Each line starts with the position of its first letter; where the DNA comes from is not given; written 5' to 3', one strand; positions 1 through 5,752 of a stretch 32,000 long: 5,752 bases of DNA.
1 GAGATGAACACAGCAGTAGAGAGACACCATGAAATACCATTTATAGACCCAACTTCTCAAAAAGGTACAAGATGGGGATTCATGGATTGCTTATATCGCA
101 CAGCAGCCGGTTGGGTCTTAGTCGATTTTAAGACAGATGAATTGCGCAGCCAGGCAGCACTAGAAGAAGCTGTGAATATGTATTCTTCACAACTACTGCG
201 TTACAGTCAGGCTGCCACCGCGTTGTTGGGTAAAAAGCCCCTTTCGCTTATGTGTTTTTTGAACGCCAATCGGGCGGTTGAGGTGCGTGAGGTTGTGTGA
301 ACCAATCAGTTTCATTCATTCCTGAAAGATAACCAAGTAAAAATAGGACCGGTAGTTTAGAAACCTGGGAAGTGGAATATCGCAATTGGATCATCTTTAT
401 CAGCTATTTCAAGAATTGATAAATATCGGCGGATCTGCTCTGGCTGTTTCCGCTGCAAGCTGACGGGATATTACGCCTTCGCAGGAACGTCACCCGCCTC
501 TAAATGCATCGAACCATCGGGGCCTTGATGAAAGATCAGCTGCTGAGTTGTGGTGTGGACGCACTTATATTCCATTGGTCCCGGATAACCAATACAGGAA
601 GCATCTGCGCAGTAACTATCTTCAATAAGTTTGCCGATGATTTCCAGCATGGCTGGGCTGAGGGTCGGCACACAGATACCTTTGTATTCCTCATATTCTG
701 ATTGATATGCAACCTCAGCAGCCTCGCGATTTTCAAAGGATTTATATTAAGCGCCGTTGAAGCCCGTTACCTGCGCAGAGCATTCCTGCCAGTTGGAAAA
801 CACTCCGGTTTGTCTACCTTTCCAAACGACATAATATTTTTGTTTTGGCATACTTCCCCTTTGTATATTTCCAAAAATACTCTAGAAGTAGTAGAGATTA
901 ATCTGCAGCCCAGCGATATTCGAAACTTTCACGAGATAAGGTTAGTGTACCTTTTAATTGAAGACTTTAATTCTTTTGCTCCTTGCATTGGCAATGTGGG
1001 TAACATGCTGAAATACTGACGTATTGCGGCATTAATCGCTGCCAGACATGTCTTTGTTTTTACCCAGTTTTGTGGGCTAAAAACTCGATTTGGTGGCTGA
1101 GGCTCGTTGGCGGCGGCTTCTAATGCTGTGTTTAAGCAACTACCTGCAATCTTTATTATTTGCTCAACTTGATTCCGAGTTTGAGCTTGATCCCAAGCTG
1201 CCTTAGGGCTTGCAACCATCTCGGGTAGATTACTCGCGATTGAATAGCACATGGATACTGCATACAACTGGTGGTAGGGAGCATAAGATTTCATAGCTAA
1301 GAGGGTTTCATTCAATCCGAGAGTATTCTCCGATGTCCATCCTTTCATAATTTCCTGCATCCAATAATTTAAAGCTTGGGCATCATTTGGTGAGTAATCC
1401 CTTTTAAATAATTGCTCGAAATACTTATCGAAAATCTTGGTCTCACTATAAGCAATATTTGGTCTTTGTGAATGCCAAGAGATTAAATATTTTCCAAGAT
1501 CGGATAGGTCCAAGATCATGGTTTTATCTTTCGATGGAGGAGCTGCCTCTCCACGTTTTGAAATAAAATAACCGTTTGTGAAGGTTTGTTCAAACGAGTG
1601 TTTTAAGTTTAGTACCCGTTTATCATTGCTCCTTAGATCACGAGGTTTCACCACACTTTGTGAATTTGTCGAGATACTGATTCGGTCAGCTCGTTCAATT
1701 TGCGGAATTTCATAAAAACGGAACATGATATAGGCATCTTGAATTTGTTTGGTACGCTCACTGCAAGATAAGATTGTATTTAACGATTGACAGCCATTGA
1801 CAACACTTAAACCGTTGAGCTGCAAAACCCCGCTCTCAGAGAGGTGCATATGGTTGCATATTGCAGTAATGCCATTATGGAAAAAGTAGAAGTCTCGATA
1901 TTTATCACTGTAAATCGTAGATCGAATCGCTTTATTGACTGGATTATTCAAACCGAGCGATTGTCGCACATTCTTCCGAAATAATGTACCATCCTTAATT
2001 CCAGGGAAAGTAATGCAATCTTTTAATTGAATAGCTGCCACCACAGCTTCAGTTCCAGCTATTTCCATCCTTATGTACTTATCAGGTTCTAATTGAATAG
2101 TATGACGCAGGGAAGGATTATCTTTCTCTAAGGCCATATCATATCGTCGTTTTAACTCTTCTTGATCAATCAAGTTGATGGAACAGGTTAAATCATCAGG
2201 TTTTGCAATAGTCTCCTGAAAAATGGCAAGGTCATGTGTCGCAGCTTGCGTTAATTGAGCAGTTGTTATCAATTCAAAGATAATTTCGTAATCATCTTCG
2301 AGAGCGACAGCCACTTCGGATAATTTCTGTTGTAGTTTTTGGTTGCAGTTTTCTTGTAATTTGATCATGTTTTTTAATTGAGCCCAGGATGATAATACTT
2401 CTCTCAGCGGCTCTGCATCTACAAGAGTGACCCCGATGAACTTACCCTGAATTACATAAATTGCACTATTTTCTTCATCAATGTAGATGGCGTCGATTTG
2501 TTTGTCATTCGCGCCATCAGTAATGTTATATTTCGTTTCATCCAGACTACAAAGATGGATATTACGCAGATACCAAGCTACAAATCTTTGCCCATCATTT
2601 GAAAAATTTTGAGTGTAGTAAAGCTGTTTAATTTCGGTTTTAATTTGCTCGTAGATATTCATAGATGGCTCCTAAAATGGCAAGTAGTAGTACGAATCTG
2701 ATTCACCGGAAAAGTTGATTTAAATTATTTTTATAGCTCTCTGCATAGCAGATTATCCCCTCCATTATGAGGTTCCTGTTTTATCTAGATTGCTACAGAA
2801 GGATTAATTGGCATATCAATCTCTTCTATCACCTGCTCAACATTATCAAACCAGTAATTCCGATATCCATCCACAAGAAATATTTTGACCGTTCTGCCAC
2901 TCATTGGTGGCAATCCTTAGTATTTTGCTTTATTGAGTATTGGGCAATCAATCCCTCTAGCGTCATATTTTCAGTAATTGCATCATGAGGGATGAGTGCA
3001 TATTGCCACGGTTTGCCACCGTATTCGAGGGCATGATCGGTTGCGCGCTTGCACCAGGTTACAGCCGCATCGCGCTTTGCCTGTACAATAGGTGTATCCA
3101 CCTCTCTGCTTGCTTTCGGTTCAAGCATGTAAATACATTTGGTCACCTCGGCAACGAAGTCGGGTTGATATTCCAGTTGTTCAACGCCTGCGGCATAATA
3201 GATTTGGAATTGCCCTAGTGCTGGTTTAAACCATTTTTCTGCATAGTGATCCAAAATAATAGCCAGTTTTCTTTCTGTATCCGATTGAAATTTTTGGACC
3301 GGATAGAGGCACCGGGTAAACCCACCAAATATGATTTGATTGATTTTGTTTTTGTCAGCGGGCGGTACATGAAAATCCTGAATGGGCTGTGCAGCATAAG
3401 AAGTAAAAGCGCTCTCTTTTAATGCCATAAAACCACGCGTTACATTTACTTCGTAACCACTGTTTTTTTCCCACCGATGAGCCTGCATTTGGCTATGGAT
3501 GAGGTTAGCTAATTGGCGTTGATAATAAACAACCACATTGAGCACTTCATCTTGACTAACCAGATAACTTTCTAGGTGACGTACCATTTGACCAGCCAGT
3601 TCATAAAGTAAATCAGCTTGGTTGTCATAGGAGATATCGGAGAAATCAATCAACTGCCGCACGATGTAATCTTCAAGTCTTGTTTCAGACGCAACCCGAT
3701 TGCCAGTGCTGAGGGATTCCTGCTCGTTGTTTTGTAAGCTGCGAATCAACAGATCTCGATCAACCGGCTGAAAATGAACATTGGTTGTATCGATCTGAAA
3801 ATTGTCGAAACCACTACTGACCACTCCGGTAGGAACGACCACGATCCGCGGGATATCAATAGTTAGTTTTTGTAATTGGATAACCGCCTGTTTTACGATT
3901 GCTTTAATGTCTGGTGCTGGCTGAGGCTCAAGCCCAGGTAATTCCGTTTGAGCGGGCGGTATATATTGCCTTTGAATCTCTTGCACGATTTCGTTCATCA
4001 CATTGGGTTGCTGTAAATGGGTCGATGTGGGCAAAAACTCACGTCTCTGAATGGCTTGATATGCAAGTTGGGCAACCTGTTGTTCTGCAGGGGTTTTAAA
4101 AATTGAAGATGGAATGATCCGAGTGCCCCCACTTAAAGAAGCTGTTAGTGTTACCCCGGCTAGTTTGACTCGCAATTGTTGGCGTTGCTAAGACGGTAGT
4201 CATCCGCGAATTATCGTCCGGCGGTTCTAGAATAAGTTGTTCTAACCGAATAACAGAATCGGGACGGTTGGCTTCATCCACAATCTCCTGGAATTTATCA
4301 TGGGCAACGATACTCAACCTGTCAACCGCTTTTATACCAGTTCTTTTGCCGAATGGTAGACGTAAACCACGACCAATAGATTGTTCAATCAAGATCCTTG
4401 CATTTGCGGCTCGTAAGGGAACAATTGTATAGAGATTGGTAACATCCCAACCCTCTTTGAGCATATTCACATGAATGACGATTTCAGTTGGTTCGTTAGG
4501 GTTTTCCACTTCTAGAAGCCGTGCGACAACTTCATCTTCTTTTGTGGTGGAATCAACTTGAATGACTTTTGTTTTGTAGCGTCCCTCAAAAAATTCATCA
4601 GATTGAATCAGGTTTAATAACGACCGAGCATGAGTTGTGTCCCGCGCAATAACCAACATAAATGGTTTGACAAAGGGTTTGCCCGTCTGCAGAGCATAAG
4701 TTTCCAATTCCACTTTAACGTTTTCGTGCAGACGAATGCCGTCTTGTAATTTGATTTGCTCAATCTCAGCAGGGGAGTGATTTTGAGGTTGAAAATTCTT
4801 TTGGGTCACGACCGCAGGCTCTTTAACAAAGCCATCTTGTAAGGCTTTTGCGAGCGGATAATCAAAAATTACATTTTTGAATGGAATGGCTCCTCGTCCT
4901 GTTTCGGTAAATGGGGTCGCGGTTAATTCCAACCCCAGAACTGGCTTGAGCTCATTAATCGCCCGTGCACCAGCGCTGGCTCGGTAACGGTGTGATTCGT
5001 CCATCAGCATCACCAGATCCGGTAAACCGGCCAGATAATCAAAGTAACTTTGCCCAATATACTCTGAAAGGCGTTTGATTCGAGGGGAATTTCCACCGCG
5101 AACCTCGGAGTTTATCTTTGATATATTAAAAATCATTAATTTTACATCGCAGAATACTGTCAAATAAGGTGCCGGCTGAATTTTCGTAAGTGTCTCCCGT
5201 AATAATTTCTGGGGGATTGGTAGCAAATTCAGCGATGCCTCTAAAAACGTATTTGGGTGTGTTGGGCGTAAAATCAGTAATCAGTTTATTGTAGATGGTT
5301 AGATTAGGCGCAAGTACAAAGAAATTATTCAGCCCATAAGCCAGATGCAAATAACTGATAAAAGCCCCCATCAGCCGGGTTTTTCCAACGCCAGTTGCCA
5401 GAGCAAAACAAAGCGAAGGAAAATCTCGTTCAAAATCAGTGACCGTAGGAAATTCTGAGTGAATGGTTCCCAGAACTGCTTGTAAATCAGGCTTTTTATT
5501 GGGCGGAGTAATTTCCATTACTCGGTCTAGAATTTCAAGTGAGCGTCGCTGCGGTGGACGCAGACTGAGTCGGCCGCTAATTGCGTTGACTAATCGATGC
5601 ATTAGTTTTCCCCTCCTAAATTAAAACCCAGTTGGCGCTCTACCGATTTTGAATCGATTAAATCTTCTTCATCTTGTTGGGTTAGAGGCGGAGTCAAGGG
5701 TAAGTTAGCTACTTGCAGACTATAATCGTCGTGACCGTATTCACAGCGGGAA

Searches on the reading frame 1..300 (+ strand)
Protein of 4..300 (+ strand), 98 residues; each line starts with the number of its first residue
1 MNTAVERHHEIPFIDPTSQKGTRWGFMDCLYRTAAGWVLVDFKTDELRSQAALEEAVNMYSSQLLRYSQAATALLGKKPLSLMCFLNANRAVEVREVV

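Call 6: search_protein_families(library=pfam, proteins=[window:4-300:+], max_evalue=0.01)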
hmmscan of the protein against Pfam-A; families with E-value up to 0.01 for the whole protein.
window:4-300:+ (98 aa): 1 family
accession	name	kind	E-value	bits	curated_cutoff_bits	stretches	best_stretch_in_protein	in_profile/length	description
PF12705.13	PDDEXK_1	-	0.0067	16.8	22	1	24-77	125-177/247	PD-(D/E)XK nuclease superfamily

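Call 32: search_protein_families(library=pfam, proteins=[window:1-297:+], max_evalue=1)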
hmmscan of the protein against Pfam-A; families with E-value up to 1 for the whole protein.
seq(99 aa): 2 families
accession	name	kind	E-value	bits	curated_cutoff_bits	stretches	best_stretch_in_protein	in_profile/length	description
PF12705.13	PDDEXK_1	-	0.0066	16.9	22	1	25-78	125-177/247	PD-(D/E)XK nuclease superfamily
PF25246.1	Nodulin_N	-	0.05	12.5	27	1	34-87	409-462/518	Nodulin N-terminal domain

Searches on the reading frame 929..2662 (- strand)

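Call 5: search_protein_families(library=pfam, proteins=[window:929-2662:-], max_evalue=0.01)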
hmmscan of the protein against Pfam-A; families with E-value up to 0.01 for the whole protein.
window:929-2662:- (577 aa): 1 family
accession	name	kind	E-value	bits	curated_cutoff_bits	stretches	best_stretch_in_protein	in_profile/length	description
PF10592.14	AIPR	-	3.7e-34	119.2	25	1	228-430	1-228/308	AIPR protein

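Call 7: search_protein_families(library=padloc, proteins=[window:929-2662:-], max_evalue=0.001)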
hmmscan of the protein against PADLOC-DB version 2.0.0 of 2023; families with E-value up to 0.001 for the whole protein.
window:929-2662:- (577 aa): 1 family
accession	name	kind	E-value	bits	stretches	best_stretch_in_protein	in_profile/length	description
PDLC02357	AbiU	-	1.5e-34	118.1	1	159-522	184-515/537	AbiU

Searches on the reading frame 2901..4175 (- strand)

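Call 5: search_protein_families(library=pfam, proteins=[window:2901-4175:-], max_evalue=0.01)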
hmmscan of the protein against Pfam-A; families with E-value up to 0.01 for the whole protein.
window:2901-4175:- (424 aa): 0 families

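Call 7: search_protein_families(library=padloc, proteins=[window:2901-4175:-], max_evalue=0.001)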
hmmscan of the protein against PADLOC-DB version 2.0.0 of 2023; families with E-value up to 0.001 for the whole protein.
window:2901-4175:- (424 aa): 1 family
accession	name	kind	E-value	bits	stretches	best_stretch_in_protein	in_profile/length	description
PDLC03648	REase_III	-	1.3e-80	269.7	1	70-415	524-865/871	Type III restriction enzyme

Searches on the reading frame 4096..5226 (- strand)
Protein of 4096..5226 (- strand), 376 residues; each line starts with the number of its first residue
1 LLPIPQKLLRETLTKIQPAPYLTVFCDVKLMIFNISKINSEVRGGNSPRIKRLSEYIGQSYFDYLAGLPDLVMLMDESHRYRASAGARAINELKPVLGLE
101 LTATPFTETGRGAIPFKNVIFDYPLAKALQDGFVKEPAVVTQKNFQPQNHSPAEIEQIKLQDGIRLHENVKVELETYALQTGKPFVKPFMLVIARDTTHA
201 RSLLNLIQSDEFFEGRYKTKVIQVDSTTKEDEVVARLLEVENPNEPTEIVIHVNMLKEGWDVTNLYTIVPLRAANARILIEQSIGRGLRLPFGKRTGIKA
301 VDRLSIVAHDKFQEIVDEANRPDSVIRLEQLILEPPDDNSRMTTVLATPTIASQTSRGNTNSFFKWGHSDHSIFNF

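Call 5: search_protein_families(library=pfam, proteins=[window:4096-5226:-], max_evalue=0.01)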
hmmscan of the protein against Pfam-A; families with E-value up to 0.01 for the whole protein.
window:4096-5226:- (376 aa): 3 families
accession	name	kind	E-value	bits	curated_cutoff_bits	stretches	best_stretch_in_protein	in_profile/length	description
PF04851.21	ResIII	-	3.2e-06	27.6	22.5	1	29-106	101-163/164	Type III restriction enzyme, res subunit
PF18766.7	SWI2_SNF2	-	5e-05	23.5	26.7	1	52-153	110-202/221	SWI2/SNF2 ATPase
PF00271.37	Helicase_C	-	0.002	18.8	23.5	1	210-289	31-108/110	Helicase conserved C-terminal domain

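Call 7: search_protein_families(library=padloc, proteins=[window:4096-5226:-], max_evalue=0.001)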
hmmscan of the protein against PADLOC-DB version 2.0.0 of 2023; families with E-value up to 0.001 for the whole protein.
window:4096-5226:- (376 aa): 11 families
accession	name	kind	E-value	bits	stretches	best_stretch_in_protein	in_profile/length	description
PDLC03648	REase_III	-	2.1e-115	384.8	1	30-332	88-396/871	Type III restriction enzyme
PDLC03647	REase_III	-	4.2e-12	43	1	244-318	504-581/989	Type III restriction enzyme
PDLC03650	REase_III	-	7.1e-10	35.9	1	71-295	226-426/898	Type III restriction enzyme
PDLC03658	mREase_IV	-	7.8e-08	28.5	1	73-291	339-546/953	Type IV methyl-directed restriction enzyme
PDLC03649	REase_III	-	2.6e-07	26.9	1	239-293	490-541/973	Type III restriction enzyme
PDLC03653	REase_III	-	1.3e-06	24.9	1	72-310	262-489/883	Type III restriction enzyme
PDLC03651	REase_III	-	2.5e-05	20.5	1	213-272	377-434/873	Type III restriction enzyme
PDLC03042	REase_I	-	3.8e-05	19.2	1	232-308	772-849/1170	Type I restriction enzyme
PDLC03047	REase_I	-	8.5e-05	18.4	1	192-293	609-706/1107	Type I restriction enzyme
PDLC03659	mREase_IV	-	0.00024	17.1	0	231-290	495-553/945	Type IV methyl-directed restriction enzyme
PDLC03051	REase_MTase_I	-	0.0006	15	1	230-322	540-631/1591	Type I restriction enzyme-methyltransferase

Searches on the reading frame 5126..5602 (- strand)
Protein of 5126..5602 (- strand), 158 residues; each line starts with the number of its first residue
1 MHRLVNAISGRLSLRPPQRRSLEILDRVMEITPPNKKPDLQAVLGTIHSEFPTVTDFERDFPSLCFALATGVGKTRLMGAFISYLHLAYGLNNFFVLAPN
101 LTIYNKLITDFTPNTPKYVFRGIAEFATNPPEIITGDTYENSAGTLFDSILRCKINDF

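Call 5: search_protein_families(library=pfam, proteins=[window:5126-5602:-], max_evalue=0.01)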
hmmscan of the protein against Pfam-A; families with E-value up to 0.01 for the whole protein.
window:5126-5602:- (158 aa): 1 family
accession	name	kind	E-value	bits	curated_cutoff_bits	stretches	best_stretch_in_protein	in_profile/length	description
PF04851.21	ResIII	-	1.6e-10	41.6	22.5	1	30-123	20-84/164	Type III restriction enzyme, res subunit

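Call 7: search_protein_families(library=padloc, proteins=[window:5126-5602:-], max_evalue=0.001)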
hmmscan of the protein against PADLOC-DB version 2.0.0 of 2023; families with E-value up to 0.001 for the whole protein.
window:5126-5602:- (158 aa): 1 family
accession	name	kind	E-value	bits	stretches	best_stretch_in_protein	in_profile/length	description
PDLC03648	REase_III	-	9.9e-19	64.9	1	82-149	2-69/871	Type III restriction enzyme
